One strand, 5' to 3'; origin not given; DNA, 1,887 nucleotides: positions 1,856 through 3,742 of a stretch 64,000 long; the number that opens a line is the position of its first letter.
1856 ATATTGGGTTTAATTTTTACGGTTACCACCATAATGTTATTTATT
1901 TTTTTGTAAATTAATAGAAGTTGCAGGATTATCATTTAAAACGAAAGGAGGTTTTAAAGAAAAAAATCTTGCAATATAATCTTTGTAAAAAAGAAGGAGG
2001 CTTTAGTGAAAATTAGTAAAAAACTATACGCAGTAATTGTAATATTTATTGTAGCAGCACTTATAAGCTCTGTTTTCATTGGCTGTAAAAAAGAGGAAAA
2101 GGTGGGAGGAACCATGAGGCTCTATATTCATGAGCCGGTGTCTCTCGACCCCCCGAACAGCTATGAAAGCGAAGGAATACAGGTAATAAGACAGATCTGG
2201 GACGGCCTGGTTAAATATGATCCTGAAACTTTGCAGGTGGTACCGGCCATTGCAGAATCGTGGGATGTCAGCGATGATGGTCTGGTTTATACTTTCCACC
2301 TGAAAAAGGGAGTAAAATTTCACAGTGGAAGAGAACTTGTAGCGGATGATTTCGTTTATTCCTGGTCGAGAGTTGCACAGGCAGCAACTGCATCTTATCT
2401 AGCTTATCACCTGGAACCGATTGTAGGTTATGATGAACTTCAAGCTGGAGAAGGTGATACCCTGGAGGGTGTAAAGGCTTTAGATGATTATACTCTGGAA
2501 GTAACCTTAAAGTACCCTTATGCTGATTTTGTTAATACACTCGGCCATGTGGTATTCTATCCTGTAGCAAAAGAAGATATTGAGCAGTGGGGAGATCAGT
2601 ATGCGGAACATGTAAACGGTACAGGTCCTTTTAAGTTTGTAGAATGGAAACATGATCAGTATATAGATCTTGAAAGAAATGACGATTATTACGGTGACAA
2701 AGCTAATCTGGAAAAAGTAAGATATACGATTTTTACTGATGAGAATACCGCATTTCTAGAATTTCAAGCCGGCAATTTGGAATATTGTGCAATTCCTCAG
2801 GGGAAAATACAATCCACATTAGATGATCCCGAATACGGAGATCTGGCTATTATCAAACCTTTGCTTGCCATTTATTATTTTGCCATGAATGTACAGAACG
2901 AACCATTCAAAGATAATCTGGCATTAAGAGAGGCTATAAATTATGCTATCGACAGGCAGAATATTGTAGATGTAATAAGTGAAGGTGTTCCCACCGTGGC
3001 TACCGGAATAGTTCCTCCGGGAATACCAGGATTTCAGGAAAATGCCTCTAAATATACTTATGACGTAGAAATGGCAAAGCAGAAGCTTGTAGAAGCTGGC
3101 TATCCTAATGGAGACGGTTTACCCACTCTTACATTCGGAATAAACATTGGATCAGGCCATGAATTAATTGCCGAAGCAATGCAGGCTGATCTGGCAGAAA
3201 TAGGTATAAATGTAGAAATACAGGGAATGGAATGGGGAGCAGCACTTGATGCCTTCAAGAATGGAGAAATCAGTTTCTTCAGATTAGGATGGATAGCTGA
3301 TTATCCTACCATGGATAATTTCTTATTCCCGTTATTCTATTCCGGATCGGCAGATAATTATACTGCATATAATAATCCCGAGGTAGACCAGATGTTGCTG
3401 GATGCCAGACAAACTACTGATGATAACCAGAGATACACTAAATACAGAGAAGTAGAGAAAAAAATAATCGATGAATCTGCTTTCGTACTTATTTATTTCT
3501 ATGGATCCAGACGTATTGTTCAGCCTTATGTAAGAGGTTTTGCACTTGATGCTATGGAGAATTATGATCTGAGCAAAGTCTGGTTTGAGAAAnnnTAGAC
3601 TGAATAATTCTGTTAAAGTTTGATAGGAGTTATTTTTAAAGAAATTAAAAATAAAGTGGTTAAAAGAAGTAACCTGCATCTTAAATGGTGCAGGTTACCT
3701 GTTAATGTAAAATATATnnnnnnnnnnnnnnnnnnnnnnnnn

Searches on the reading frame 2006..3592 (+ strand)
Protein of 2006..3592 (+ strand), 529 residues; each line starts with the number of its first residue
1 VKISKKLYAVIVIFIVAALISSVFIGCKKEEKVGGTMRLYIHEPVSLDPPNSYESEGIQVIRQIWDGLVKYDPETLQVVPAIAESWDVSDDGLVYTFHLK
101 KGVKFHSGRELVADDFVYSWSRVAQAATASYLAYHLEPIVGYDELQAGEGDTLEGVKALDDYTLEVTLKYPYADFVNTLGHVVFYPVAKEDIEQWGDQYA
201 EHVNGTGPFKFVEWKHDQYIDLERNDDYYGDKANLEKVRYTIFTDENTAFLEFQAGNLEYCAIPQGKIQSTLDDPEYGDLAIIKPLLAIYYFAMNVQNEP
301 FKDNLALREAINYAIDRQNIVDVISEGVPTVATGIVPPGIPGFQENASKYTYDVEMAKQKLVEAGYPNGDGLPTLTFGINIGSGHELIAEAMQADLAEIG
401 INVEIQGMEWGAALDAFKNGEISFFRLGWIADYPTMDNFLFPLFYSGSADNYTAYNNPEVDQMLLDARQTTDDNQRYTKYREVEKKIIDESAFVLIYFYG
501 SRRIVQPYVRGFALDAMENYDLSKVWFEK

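Call 3: search_protein_families(library=pfam, proteins=[window:2006-3592:+], max_evalue=1)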
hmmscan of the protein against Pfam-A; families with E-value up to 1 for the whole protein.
window:2006-3592:+ (529 aa): 1 family
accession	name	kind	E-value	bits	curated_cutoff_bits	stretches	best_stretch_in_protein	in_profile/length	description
PF00496.27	SBP_bac_5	-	6.9e-103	345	32.4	1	77-449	1-366/368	Bacterial extracellular solute-binding proteins, family 5 Middle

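Call 49: search_protein_families(library=ncbifam, proteins=[window:2006-3592:+], max_evalue=0.001)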
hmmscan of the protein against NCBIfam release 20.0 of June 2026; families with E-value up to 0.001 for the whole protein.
window:2006-3592:+ (529 aa): 12 families
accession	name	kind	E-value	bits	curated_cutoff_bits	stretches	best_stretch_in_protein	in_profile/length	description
NF011684.0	PRK15104.1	equivalog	6.8e-74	249.5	947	1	15-518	21-531/543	oligopeptide ABC transporter substrate-binding protein OppA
NF007287.0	PRK09755.1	equivalog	3e-63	214.4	1098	1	43-526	42-530/535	ABC transporter substrate-binding protein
NF011942.0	PRK15413.1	equivalog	6.5e-58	196.7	594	1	45-495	39-479/512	glutathione ABC transporter substrate-binding protein GsiB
TIGR02294.1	nickel_nikA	equivalog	9.2e-58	196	393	1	50-501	21-475/501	nickel ABC transporter substrate-binding protein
NF045467.1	Opp4A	equivalog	4.6e-56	190.2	650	1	29-526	29-555/556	oligopeptide ABC transporter substrate-binding protein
NF043070.1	DppA_dipep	equivalog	7.2e-56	189.8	1005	1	62-525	58-532/535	dipeptide ABC transporter periplasmic-binding protein DppA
NF011689.0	PRK15109.1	equivalog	2.2e-47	162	560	1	62-522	63-533/547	ABC transporter substrate-binding protein SapA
NF045468.1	Opp5A_nikA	equivalog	1.8e-37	129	600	1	46-513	30-473/488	nickel ABC transporter substrate-binding protein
NF047575.1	opine_bind_CntA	exception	7.6e-36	123.7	800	1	64-507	65-512/535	staphylopine-dependent metal ABC transporter substrate-binding lipoprotein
TIGR04028.1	SBP_KPN_01854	hypoth_equivalog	1.1e-27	96.8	468.5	1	59-526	25-507/509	TIGR04028 family ABC transporter substrate-binding protein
NF010149.0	PRK13626.1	equivalog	1.3e-15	57.1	476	1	45-245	131-306/552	HTH-type transcriptional regulator SgrR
NF043077.1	MMSYN1_0169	equivalog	1.1e-06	27.4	650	0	40-104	43-107/896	oligopeptide ABC transporter substrate-binding protein OppA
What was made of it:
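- No NCBIfam equivalog cut-off is reached (call 49), so the ligand is unknown.
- Tried and rejected: No equivalog cut-off was met (call 49).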
